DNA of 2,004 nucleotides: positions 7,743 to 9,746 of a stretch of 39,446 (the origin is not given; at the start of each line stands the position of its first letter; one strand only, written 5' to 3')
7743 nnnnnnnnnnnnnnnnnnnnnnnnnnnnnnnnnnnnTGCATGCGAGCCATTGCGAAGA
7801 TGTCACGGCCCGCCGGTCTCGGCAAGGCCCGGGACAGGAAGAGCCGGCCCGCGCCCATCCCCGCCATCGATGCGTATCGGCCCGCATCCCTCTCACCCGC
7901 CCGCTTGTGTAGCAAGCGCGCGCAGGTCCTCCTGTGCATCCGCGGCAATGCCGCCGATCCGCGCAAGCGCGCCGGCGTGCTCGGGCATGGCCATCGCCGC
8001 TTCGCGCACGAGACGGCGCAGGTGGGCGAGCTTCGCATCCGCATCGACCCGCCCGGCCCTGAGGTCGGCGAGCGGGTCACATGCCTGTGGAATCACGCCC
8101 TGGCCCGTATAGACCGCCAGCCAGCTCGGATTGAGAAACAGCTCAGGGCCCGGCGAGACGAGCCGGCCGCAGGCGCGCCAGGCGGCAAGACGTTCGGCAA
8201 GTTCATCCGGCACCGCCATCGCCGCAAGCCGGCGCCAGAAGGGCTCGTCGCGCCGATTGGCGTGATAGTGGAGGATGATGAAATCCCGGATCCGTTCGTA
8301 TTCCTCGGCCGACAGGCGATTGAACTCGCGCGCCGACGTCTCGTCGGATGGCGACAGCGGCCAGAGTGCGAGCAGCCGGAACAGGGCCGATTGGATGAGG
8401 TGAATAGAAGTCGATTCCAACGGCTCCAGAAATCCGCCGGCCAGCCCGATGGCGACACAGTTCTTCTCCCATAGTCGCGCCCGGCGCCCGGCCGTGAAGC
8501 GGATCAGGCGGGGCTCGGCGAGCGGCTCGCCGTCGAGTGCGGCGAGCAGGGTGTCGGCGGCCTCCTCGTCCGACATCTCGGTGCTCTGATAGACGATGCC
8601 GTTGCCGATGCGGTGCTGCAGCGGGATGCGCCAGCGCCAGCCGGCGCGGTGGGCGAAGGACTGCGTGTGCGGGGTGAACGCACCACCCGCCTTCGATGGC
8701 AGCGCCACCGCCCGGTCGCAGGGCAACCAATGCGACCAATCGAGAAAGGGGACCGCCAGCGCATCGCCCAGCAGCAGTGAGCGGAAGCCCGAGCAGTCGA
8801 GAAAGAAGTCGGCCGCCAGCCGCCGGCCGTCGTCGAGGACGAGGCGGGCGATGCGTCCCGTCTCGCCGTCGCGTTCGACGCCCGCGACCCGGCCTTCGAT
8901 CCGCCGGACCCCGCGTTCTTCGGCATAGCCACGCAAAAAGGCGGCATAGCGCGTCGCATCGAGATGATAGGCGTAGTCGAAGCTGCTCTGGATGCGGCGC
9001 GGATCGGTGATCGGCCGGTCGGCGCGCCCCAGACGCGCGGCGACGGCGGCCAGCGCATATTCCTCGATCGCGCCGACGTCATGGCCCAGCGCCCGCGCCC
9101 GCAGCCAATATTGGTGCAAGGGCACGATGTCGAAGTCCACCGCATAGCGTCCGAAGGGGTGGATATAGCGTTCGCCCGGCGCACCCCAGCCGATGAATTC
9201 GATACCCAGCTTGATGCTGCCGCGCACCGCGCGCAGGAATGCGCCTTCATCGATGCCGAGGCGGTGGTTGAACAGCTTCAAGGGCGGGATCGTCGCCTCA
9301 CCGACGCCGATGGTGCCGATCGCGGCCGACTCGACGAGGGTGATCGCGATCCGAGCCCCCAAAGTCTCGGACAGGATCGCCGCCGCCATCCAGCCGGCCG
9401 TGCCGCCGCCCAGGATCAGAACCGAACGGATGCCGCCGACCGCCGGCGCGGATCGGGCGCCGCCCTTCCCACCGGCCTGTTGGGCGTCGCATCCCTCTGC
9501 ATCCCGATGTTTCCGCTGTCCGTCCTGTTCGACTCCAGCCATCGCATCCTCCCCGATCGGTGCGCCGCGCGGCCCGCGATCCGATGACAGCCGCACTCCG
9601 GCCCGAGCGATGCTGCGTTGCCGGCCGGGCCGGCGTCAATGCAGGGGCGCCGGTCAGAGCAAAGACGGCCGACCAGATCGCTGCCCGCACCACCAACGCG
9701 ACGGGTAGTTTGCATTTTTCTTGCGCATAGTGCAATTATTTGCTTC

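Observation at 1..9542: Two catalytically intact-looking flavin-dependent halogenase paralogues embedded in a sugar-uptake locus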

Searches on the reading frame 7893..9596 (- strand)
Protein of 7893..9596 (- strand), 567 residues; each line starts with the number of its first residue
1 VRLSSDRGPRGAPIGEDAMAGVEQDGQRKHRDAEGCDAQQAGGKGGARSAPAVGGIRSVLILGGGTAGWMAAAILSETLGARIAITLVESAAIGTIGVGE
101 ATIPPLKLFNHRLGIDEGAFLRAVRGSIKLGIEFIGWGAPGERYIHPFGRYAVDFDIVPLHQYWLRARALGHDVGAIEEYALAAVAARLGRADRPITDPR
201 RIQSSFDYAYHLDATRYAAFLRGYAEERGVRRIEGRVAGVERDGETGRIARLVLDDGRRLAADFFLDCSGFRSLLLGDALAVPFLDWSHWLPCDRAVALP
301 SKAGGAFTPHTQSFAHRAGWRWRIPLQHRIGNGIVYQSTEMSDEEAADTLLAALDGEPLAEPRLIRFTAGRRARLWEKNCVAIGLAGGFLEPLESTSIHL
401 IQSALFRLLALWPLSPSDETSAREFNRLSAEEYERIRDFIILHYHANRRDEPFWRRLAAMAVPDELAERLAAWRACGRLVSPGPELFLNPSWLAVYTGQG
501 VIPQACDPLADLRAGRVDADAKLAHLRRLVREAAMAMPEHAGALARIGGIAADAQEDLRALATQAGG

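Call 8: search_protein_families(library=pfam, proteins=[window:7893-9596:-])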
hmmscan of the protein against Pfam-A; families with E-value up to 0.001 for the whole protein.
window:7893-9596:- (567 aa): 2 families
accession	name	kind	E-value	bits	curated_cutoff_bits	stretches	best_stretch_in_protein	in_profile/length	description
PF04820.20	Trp_halogenase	-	2.2e-177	591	21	1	59-512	2-455/458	Tryptophan halogenase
PF07992.20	Pyr_redox_2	-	0.00086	19.3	26.1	0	58-89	2-30/291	Pyridine nucleotide-disulphide oxidoreductase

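Call 9: search_solved_structures(query=window:7893-9596:-, show_alignments=3)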
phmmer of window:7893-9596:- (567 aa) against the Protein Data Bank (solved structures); distinct sequences matched with E-value up to 0.001: 31.
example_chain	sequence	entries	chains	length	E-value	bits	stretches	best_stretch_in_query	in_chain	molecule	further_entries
6y1w_A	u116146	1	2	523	8.7e-138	463.8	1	55-546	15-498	Putative tryptophan halogenase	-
9luq_A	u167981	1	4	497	2.7e-135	455.6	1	55-545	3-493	Tryptophan halogenase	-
6frl_A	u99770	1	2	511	2.8e-135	455.6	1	56-550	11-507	Tryptophan halogenase superfamily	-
8fov_A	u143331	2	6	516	1e-85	292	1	56-509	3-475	Tryptophan 5-halogenase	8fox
2apg_A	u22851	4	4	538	5.1e-84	286.3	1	56-540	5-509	tryptophan halogenase PrnA | tryptophan halogenase, PrnA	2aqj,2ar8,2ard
4z43_A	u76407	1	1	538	5.2e-84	286.3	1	56-540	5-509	Flavin-dependent tryptophan halogenase PrnA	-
4z44_A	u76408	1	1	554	5.4e-84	286.2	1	56-541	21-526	Flavin-dependent tryptophan halogenase PrnA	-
2jkc_A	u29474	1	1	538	1.3e-83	285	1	56-540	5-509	Flavin-dependent tryptophan halogenase PrnA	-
5hy5_A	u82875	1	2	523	1.3e-81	278.4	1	58-509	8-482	Tryptophan 6-halogenase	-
2wet_A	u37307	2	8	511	4.7e-79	269.9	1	56-540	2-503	TRYPTOPHAN 5-HALOGENASE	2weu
6nsd_A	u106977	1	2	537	9e-79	269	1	45-475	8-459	Tryptophan halogenase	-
2wes_A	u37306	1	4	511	1.1e-78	268.7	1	56-540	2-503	TRYPTOPHAN 5-HALOGENASE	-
7aqu_A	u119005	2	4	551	2.4e-78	267.6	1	55-475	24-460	Tryptophan 6-halogenase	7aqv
6ib5_A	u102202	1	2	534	2.5e-78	267.6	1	55-475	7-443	Tryptophan 6-halogenase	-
6h43_A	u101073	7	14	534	1.6e-77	264.9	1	55-475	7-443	Tryptophan 6-halogenase Thal | Tryptophan 6-halogenase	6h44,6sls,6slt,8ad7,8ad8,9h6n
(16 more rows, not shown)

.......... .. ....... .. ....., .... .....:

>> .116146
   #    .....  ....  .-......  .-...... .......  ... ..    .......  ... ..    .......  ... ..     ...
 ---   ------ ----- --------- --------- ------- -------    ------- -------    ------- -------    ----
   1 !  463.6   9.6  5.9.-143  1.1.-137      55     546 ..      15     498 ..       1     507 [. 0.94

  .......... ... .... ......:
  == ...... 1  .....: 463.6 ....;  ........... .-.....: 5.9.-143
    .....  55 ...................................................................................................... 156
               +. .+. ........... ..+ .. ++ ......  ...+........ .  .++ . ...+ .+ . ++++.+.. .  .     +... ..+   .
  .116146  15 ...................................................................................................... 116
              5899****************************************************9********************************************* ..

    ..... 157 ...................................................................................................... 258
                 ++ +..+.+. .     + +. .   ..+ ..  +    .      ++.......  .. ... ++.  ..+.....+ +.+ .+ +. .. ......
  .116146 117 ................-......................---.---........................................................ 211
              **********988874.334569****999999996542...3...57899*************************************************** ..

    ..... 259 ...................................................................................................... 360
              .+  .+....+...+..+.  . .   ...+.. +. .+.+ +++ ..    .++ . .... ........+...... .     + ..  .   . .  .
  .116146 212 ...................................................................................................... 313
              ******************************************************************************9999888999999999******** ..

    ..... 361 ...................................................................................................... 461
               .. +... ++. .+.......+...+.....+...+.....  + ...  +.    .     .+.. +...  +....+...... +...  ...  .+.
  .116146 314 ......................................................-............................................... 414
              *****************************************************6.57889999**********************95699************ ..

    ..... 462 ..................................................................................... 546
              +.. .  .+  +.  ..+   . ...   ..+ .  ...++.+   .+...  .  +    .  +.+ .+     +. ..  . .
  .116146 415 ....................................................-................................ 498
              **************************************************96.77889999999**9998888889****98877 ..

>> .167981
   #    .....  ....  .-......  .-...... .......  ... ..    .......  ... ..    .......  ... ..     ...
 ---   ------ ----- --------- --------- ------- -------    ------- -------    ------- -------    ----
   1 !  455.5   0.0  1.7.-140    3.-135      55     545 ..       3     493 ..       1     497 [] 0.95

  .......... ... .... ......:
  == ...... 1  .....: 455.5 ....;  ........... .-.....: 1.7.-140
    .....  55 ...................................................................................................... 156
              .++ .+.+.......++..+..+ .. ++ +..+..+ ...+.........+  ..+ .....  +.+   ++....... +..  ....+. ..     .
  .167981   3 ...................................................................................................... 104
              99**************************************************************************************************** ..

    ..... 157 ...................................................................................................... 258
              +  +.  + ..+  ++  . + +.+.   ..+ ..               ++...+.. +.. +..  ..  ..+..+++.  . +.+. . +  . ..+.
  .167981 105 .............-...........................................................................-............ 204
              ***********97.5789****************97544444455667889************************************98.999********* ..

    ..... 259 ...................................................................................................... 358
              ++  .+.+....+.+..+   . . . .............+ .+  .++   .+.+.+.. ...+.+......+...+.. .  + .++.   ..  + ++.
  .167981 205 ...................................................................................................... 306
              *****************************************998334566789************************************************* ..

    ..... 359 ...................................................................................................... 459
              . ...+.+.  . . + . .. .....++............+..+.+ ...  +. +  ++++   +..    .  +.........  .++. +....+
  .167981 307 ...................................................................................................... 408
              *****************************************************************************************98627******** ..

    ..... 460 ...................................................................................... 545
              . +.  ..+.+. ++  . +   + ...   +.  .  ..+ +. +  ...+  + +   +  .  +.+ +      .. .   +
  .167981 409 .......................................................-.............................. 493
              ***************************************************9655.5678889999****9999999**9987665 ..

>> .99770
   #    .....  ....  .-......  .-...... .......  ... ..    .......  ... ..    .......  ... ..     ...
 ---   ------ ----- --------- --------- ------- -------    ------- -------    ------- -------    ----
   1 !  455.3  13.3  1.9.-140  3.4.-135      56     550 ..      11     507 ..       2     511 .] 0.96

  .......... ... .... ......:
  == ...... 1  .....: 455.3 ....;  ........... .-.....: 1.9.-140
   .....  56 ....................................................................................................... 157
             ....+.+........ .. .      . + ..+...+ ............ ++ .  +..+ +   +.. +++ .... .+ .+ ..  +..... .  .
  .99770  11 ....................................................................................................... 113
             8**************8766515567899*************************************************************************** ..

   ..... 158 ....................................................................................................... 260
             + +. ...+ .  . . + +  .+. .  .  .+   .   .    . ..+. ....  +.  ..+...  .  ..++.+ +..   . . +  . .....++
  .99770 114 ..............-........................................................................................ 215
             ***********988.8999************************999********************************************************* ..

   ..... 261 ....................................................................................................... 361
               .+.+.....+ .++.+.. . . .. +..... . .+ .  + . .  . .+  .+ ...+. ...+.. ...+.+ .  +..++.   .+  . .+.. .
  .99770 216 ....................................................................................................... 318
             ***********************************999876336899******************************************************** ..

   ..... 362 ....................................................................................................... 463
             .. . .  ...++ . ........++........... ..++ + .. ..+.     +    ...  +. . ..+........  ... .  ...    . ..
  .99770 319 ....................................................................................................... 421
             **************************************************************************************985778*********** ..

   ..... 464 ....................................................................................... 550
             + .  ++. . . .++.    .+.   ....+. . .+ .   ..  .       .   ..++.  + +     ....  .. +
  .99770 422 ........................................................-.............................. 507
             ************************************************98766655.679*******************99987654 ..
